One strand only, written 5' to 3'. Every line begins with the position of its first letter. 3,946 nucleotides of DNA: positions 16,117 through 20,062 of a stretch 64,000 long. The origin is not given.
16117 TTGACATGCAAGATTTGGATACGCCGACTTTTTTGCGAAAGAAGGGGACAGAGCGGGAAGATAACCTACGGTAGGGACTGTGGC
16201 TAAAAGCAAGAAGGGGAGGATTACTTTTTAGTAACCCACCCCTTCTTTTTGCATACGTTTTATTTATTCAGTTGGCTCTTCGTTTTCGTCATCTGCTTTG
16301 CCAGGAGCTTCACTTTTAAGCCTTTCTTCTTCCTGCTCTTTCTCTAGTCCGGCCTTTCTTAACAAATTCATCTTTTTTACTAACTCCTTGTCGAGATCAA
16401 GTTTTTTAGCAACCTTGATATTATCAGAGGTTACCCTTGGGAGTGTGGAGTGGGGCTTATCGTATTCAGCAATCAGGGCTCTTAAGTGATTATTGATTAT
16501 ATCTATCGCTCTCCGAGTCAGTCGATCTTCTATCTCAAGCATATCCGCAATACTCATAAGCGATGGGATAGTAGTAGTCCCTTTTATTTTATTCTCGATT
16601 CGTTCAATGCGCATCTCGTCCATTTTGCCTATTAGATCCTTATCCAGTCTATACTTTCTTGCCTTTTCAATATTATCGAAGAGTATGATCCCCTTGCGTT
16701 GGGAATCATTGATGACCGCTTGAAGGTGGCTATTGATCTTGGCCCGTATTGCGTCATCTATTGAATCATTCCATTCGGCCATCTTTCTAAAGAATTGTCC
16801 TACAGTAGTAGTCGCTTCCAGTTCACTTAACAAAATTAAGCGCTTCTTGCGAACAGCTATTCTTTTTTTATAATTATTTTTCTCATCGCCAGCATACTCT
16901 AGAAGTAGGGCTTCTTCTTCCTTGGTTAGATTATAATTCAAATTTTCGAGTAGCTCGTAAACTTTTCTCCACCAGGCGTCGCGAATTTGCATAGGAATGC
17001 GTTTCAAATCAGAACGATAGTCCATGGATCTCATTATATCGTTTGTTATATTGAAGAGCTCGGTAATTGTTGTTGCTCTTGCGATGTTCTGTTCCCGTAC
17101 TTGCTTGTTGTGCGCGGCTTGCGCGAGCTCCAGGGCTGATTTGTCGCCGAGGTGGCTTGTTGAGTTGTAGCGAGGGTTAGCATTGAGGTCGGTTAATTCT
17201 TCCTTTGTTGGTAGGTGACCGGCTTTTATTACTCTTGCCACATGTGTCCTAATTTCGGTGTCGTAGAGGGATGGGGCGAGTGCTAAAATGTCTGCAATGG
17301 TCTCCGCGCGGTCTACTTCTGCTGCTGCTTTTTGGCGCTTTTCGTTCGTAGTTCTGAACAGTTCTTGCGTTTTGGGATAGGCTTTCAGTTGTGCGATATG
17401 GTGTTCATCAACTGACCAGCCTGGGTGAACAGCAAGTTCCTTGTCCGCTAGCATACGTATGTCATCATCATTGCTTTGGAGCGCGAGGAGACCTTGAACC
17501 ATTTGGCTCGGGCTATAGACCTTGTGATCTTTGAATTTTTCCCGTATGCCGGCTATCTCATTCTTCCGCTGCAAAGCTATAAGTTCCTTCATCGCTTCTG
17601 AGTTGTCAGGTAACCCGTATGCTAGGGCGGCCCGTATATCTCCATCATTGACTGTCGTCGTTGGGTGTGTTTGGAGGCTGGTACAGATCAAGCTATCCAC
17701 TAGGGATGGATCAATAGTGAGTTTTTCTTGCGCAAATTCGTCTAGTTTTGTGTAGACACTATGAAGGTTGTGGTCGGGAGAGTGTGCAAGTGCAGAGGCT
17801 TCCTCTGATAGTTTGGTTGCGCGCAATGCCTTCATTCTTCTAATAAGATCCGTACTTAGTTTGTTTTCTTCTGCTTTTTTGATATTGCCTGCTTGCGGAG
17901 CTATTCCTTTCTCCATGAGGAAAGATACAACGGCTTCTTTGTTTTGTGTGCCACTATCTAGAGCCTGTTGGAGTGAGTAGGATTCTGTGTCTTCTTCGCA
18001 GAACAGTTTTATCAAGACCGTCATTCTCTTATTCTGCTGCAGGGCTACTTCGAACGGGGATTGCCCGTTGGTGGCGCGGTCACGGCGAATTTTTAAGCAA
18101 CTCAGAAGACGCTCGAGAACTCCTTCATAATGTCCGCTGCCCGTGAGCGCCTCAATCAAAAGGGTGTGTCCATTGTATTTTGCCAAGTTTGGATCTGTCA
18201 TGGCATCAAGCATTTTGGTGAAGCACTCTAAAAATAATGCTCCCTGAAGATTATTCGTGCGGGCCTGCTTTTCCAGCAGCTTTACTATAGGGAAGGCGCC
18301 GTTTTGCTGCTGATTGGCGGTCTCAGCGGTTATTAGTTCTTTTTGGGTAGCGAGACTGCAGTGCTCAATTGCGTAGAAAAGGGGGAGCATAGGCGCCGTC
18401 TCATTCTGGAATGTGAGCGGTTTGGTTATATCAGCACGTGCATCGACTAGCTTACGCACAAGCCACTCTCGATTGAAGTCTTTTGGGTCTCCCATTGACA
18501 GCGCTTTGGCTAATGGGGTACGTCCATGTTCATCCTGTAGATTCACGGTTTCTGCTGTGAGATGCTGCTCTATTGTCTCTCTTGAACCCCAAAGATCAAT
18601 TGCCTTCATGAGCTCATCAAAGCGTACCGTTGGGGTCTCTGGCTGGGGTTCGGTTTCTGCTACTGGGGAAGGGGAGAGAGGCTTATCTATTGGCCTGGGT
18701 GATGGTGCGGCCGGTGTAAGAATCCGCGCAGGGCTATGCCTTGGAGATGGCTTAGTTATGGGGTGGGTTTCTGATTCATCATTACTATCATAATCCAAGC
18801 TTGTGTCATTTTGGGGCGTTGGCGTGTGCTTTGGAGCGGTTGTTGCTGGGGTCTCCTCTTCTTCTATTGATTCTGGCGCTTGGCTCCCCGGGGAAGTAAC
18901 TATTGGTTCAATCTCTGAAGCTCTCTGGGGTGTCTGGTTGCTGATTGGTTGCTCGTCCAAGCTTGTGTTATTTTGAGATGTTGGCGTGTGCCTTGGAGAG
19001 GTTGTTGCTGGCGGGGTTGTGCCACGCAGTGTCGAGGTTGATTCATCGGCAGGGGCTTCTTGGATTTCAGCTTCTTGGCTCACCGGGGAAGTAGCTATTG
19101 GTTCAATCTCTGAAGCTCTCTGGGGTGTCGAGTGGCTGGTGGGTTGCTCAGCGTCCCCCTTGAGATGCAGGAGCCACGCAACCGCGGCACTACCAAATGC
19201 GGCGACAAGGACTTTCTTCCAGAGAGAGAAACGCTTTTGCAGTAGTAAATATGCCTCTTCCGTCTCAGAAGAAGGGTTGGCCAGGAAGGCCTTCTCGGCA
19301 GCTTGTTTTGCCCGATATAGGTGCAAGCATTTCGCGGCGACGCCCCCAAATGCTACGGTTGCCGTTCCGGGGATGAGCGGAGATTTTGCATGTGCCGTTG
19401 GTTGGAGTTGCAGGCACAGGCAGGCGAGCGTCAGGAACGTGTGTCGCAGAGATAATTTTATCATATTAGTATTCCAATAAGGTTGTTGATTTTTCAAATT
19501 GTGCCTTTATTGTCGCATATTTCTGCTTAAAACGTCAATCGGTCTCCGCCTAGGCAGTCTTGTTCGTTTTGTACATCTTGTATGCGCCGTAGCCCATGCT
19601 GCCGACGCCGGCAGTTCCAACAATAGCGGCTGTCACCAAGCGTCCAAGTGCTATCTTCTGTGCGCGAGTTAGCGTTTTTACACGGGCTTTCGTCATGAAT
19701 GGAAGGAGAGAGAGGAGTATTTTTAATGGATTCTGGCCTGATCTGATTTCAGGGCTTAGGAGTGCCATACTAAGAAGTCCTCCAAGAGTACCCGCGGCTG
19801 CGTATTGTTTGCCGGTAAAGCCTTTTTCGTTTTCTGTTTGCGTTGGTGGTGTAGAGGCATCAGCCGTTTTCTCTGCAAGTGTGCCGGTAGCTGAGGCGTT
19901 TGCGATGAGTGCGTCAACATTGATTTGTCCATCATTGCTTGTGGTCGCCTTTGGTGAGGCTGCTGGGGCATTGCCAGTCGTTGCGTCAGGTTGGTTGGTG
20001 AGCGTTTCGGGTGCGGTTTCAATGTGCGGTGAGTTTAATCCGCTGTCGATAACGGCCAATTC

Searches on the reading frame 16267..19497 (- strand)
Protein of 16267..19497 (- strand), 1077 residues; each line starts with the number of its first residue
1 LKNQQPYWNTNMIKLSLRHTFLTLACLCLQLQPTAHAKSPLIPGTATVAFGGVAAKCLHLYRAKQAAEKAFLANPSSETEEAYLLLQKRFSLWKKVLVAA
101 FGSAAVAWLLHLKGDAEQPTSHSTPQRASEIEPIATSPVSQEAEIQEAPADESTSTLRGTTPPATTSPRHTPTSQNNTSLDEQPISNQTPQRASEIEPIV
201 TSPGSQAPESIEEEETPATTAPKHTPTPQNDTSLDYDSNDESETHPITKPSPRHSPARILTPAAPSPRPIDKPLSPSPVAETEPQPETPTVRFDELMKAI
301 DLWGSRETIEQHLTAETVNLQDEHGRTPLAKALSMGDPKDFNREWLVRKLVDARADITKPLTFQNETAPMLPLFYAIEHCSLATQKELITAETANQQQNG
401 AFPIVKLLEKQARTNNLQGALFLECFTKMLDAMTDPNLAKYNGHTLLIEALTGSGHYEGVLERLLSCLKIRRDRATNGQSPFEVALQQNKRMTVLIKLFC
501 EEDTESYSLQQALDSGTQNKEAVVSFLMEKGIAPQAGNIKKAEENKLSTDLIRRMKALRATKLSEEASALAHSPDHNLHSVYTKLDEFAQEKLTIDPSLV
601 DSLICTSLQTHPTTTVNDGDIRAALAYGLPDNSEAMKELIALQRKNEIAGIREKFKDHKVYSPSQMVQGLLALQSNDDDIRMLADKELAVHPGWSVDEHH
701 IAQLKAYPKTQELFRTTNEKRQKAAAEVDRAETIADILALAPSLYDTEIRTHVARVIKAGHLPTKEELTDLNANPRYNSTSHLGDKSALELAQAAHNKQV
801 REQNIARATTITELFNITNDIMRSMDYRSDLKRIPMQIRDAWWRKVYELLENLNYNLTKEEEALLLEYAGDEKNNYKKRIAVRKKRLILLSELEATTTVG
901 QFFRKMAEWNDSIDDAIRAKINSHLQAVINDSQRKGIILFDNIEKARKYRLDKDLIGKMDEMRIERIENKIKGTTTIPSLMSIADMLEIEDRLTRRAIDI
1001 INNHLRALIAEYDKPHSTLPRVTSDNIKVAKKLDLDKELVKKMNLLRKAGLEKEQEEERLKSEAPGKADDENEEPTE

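Call 4: search_protein_families(library=pfam, proteins=[window:16267-19497:-], max_evalue=0.1)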
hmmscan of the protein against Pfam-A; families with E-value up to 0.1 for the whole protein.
window:16267-19497:- (1077 aa): 2 families
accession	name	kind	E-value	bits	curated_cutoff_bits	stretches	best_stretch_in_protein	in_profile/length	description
PF12796.13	Ank_2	-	8.6e-07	29.9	27.3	1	296-390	1-81/90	Ankyrin repeats (3 copies)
PF03623.18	Focal_AT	-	0.012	16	23.3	1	997-1056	40-101/133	Focal adhesion targeting region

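Call 5: search_protein_families(library=ncbifam, proteins=[window:16267-19497:-], max_evalue=0.1)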
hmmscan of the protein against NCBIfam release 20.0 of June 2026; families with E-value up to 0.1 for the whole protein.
window:16267-19497:- (1077 aa): 0 families

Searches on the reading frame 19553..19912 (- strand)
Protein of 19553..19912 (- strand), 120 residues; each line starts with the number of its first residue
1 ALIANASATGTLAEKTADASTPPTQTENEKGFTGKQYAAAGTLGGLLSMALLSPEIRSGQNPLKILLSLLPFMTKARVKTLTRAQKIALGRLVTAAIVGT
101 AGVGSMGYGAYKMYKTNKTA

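Call 61: find_homologous_proteins(query=window:19553-19912:-, max_evalue=0.01)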
Query window:19553-19912:-: 72 candidates shared short words with the query, none scored E <= 0.01.
